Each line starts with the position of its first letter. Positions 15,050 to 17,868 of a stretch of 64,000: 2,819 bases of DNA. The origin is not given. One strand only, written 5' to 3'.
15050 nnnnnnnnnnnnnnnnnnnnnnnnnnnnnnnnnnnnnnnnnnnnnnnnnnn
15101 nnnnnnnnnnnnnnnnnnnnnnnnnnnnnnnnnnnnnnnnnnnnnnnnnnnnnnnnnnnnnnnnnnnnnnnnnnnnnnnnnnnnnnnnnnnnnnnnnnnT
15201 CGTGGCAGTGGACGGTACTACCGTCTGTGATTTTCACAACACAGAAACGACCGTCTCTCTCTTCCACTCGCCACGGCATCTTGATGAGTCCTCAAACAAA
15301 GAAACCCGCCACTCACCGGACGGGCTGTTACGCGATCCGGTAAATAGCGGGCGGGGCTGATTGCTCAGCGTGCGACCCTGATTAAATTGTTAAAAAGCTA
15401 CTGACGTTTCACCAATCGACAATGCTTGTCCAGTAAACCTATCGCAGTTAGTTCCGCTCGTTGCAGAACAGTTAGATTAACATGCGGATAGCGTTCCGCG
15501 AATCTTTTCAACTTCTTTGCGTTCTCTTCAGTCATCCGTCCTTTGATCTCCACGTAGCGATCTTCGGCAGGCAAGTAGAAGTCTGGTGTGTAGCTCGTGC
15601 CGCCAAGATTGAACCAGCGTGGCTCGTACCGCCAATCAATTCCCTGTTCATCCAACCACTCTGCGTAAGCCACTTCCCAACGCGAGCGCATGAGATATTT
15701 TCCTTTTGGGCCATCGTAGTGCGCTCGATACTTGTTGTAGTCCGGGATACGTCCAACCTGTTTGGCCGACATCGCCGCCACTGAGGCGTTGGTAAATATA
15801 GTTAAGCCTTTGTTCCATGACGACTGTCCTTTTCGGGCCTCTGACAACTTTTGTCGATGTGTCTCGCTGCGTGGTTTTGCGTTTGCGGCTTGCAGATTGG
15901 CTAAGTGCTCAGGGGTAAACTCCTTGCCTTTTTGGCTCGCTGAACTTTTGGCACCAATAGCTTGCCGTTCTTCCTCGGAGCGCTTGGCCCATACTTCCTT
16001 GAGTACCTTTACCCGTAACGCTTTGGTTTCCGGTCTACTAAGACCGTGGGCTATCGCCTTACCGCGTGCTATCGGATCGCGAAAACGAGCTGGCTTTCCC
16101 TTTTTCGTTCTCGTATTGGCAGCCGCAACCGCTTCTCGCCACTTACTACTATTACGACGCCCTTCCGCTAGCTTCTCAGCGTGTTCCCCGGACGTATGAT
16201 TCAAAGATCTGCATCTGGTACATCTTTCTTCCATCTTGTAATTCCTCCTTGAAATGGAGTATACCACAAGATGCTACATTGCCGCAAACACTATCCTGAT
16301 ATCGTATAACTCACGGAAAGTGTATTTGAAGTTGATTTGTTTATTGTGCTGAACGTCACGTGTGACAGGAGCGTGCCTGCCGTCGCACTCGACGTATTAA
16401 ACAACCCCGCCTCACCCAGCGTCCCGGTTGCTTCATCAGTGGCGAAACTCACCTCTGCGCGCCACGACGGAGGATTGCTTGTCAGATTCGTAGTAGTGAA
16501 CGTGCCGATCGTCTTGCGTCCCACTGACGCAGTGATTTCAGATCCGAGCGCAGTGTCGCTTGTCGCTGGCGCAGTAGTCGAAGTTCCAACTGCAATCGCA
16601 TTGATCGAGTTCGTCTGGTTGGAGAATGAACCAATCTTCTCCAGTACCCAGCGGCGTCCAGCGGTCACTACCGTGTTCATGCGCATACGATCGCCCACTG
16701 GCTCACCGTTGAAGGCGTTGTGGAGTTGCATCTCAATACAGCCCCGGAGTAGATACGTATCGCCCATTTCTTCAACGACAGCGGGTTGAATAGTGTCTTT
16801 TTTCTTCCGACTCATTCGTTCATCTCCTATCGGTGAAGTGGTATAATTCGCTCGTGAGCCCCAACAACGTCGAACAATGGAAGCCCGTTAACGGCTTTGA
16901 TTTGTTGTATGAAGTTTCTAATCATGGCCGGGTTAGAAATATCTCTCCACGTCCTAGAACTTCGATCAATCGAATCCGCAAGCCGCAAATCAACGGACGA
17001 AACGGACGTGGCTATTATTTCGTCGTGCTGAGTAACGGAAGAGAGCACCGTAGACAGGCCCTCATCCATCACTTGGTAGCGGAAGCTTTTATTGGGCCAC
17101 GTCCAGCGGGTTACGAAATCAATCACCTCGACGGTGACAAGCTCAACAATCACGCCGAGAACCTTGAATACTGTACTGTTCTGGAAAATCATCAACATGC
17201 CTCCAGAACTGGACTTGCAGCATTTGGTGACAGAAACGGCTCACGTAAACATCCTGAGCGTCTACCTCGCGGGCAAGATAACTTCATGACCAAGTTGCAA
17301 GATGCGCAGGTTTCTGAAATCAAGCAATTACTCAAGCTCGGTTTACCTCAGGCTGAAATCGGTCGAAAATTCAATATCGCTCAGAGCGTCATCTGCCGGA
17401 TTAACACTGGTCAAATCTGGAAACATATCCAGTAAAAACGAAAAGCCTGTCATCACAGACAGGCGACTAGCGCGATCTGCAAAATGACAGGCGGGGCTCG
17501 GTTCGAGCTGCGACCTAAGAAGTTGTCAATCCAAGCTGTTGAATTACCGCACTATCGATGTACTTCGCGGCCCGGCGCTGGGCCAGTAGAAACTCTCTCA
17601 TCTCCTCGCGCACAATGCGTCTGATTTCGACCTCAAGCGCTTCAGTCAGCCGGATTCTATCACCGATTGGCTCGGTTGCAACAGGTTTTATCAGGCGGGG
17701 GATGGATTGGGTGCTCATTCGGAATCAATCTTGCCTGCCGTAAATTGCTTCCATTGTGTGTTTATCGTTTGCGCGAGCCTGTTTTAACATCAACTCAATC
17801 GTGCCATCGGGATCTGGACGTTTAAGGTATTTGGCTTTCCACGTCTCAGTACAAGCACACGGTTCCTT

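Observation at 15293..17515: Two structured ~85-nt direct repeats bracket a 2.1-kb cassette with two self-promoted homing endonuclease genes, splitting portal from protease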

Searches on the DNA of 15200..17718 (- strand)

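Call 51: build_rna_model(alignment_id=A4, structure=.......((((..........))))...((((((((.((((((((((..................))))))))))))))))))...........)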
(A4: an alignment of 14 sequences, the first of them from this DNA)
Model R1 built from alignment A4 (14 sequences, 94 columns); structure: as given.
model positions 82; base pairs 21; branch points 1; effective number of sequences 2.96; information 0.692 bits per position. Calibrated on 0.2 Mb of random sequence (short: E-values are rough).
structure used (alignment columns):
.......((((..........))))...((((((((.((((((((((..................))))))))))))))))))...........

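Call 52: search_with_rna_model(model_id=R1, source=window, max_evalue=10, filters=off)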
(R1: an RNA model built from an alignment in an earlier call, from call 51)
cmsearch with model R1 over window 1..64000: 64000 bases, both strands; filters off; matches with E-value up to 10: 12.
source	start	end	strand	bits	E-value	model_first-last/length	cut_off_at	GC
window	17435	17515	-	78.9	1.4e-16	1-82/82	no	0.57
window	15294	15377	-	77.8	2.7e-16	1-82/82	no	0.61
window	38895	38933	-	14.3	0.22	1-82/82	no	0.41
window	22625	22704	-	12.1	0.72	1-82/82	no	0.56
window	15305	15351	+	9.6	2.7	26-71/82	no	0.66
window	13251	13345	+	7.7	7.9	28-69/82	no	0.54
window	40529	40573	+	7.7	7.9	1-82/82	no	0.53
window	28608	28665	+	7.6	8.3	1-82/82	no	0.47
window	33459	33516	-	7.5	8.6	1-82/82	no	0.55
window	12753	12827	+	7.4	9.2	1-82/82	no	0.55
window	63015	63069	-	7.4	9.3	1-82/82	no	0.42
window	39527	39619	+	7.4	9.5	1-82/82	no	0.52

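Call 53: search_with_rna_model(model_id=R1, sources=[L030, L031, L032, L033, L034, L035, L039, L040, L044, L045, L046, L047, L048, L049, L050, L051, L052, L053, L055, L056, L057, L023, L054], max_evalue=1)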
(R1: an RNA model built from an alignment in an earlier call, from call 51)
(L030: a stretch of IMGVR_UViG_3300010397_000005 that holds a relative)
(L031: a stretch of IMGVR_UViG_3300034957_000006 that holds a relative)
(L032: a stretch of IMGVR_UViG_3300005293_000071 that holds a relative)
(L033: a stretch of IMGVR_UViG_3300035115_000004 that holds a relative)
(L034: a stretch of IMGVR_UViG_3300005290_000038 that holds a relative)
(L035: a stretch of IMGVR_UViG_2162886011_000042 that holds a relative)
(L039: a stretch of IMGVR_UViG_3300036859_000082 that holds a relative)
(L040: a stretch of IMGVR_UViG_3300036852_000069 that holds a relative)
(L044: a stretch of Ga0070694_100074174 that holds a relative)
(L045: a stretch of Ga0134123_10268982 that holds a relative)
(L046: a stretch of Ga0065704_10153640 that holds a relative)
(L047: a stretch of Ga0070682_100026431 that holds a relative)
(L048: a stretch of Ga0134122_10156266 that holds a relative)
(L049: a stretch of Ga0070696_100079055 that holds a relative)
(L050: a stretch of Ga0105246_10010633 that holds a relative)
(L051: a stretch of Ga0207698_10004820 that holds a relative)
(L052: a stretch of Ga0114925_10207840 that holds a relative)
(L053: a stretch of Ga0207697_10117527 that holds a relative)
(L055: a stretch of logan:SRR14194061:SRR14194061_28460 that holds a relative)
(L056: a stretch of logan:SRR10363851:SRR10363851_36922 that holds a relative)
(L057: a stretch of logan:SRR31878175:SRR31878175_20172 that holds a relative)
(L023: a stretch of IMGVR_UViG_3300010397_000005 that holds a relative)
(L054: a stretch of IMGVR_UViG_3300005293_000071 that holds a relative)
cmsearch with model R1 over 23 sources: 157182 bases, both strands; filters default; matches with E-value up to 1: 21.
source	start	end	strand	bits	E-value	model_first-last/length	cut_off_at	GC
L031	4372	4450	+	83.6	2.8e-17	1-82/82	no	0.59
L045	903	984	+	83.4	3.1e-17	1-82/82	no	0.63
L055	3326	3406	+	81.8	7.5e-17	1-82/82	no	0.58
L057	2704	2783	+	79.2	3.1e-16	1-82/82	no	0.51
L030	5352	5433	+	78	6e-16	1-82/82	no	0.6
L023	4841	4922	+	78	6e-16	1-82/82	no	0.6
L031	5903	5986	+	77.8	6.5e-16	1-82/82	no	0.61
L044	1456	1536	+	76.8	1.1e-15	1-82/82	no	0.53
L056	4738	4819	+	75.8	1.9e-15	1-82/82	no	0.56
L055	4857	4941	+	74.2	4.5e-15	1-82/82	no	0.55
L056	3211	3289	+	67.9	1.4e-13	1-82/82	no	0.58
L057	1156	1238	+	61.1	5.3e-12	1-82/82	no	0.52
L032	5365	5444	+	52.7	5.2e-10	1-82/82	no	0.47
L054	6026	6105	-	52.7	5.2e-10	1-82/82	no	0.47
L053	594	673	+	51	1.3e-09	1-82/82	no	0.51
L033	5569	5637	+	31.2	5.7e-05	1-82/82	no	0.61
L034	5565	5637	+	24.2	0.0026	1-82/82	no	0.56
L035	3431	3503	+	24.2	0.0026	1-82/82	no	0.56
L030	5375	5423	-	14.7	0.45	25-72/82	no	0.63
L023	4864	4912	-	14.7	0.45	25-72/82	no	0.63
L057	2727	2772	-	13.5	0.85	26-71/82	no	0.54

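Call 57: search_rna_families(source=window, start=15200, end=17700, threshold=evalue, max_evalue=10)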
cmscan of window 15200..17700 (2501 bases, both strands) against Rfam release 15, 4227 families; matches with E-value up to 10: 4.
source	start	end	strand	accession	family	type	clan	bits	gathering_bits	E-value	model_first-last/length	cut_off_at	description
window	16209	16293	+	RF01233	snoU109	Gene; snRNA; snoRNA; HACA-box;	-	22.8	43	1.3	1-134/134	no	Small nucleolar RNA U109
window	17322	17382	-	RF01172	sn2343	Gene; snRNA; snoRNA; CD-box;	-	16.4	60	2.9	1-78/78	no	Small nucleolar RNA sn2343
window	15276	15362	+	RF01142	sR19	Gene; snRNA; snoRNA; CD-box;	-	12.6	45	7.9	1-63/63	no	Small nucleolar RNA sR19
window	15353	15387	+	RF02089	CLRN1-AS1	Gene; lncRNA;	-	11.9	48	8.1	44-79/79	no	CLRN1 antisense RNA 1 conserved region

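Call 86: search_with_rna_model(model_id=R1, sources=[L074, L075, L076, L077, L058, L059, L060, L061, L062], max_evalue=1)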
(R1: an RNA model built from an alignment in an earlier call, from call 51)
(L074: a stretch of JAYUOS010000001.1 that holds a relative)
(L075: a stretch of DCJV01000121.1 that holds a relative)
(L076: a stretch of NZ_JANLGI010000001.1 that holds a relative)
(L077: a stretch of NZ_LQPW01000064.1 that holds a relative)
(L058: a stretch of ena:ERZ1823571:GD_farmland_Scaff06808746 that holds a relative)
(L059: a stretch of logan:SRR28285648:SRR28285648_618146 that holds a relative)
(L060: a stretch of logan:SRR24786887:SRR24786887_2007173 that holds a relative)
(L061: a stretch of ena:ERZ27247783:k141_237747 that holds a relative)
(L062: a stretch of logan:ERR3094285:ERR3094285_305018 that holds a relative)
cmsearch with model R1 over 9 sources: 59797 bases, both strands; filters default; matches with E-value up to 1: 7.
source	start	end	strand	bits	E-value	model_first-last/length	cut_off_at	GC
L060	4283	4364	+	77.8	2.4e-16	1-82/82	no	0.54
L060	2749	2831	+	73.2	3e-15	1-82/82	no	0.55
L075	7526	7623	-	22.2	0.0028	1-82/82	no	0.59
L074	2517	2614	+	17.6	0.035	1-82/82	no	0.54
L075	2997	3048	-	16.7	0.056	1-82/82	no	0.44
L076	7656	7738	+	16.6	0.059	1-82/82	no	0.69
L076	2443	2502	-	15.1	0.14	1-82/82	no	0.7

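Call 93: search_with_rna_model(model_id=R1, sources=[L078, L079, L080, L081], max_evalue=1, show_alignments=0)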
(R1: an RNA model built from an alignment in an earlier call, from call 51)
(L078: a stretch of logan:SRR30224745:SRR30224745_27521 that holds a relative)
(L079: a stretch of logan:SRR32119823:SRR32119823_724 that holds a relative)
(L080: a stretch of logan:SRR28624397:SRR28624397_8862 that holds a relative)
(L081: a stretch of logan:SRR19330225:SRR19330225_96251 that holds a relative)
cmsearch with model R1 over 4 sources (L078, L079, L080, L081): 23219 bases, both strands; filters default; matches with E-value up to 1: 9.
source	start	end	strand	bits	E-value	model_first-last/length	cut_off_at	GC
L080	3482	3562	+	83.1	5.5e-18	1-82/82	no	0.56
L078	3312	3393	+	80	3e-17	1-82/82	no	0.59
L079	3688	3768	+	76.6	1.9e-16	1-82/82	no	0.58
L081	1615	1696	+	70.3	5.5e-15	1-82/82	no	0.59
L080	4143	4228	+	65.1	9.3e-14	1-82/82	no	0.59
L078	3744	3795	-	14.6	0.07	1-82/82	no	0.65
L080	3505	3567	-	14.1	0.089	8-72/82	no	0.56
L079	3711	3758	-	14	0.095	25-72/82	no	0.65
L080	4170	4218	-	13.9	0.098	25-72/82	no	0.69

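Call 95: search_rna_families(sources=[L080, L056, L055, L078, L079], threshold=evalue, max_evalue=0.1)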
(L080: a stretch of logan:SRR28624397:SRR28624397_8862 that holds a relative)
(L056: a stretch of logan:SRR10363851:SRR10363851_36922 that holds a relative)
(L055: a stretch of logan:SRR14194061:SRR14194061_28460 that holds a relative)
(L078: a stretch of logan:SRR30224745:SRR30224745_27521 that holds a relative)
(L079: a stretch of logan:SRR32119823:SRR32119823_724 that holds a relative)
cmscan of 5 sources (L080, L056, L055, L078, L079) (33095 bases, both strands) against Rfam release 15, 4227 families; matches with E-value up to 0.1: 0.
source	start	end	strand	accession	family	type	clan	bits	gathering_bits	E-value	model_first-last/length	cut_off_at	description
